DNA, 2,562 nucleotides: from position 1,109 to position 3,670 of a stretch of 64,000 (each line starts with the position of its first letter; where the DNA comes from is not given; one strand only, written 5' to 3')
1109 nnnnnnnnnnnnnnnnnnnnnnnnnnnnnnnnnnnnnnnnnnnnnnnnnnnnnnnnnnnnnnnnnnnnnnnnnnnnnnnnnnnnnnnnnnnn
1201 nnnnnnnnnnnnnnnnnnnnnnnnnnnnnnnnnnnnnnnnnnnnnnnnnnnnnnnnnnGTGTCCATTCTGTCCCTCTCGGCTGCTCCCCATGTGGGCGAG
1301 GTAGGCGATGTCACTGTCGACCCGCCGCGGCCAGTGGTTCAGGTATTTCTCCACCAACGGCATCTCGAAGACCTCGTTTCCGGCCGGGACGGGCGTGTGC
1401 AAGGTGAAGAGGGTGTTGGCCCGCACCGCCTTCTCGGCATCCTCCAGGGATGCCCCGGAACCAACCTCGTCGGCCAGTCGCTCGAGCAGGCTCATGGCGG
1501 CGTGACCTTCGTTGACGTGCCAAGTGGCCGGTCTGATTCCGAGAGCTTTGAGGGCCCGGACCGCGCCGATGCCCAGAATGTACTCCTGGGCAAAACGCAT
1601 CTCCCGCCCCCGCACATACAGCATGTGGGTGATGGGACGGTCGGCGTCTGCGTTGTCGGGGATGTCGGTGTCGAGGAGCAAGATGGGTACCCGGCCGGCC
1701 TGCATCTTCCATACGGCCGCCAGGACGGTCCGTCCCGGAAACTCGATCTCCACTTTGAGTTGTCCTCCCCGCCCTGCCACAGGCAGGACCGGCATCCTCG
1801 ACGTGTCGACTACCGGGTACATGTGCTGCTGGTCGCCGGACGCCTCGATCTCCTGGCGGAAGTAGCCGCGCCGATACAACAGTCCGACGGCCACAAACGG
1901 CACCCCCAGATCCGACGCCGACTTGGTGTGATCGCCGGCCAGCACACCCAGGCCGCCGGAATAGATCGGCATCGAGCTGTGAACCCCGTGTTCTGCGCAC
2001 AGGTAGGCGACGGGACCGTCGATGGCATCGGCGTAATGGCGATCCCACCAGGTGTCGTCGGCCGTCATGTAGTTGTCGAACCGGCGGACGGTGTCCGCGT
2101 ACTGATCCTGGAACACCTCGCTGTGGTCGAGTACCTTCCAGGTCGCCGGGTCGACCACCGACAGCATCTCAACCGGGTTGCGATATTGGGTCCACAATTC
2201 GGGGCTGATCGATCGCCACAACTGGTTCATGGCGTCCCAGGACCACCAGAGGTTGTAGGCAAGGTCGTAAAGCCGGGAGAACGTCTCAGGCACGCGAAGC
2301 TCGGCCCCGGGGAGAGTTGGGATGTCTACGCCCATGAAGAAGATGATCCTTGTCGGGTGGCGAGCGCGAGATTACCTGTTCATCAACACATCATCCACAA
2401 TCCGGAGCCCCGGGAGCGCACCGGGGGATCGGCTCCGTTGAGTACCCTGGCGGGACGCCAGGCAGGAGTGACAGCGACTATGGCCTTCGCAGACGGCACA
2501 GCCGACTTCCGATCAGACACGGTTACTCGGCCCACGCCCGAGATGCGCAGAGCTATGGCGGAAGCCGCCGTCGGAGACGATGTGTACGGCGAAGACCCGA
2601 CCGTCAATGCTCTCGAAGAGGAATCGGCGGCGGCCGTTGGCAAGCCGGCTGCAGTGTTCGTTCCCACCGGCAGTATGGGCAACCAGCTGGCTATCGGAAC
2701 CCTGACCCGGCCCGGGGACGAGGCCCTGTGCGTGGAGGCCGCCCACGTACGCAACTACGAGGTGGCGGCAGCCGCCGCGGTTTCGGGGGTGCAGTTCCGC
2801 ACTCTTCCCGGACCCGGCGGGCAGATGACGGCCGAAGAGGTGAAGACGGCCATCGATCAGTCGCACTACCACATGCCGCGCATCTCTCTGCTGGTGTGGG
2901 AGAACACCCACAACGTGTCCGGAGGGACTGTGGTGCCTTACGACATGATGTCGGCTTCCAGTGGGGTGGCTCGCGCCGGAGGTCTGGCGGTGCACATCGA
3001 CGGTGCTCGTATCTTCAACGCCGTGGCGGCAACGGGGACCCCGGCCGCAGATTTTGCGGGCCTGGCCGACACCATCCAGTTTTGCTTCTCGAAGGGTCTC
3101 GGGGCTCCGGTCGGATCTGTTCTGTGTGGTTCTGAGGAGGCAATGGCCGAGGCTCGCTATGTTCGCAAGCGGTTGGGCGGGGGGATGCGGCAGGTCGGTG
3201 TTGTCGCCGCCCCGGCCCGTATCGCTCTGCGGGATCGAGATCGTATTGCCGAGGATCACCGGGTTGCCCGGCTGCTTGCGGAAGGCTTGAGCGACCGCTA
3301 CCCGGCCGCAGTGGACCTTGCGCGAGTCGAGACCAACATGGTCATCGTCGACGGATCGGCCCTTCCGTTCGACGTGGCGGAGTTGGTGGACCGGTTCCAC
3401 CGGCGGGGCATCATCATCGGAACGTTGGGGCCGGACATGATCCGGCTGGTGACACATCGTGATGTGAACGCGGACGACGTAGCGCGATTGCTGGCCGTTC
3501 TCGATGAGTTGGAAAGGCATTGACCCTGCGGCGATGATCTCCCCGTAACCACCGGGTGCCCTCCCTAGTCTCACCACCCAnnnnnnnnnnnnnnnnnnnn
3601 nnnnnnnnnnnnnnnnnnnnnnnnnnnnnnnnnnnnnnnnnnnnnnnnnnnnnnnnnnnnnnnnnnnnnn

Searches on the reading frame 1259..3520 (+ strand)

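Call 51: search_protein_families(library=pfam, proteins=[window:1259-3520:+], max_evalue=0.00001)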
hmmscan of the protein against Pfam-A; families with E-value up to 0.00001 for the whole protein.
window:1259-3520:+ (754 aa): 2 families
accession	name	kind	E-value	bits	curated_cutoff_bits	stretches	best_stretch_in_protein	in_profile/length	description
PF01212.27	Beta_elim_lyase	-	5.2e-93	312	27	1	416-698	1-286/288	Beta-eliminating lyase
PF00155.27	Aminotran_1_2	-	7.8e-08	32.3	19.7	1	418-558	12-163/361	Aminotransferase class I and II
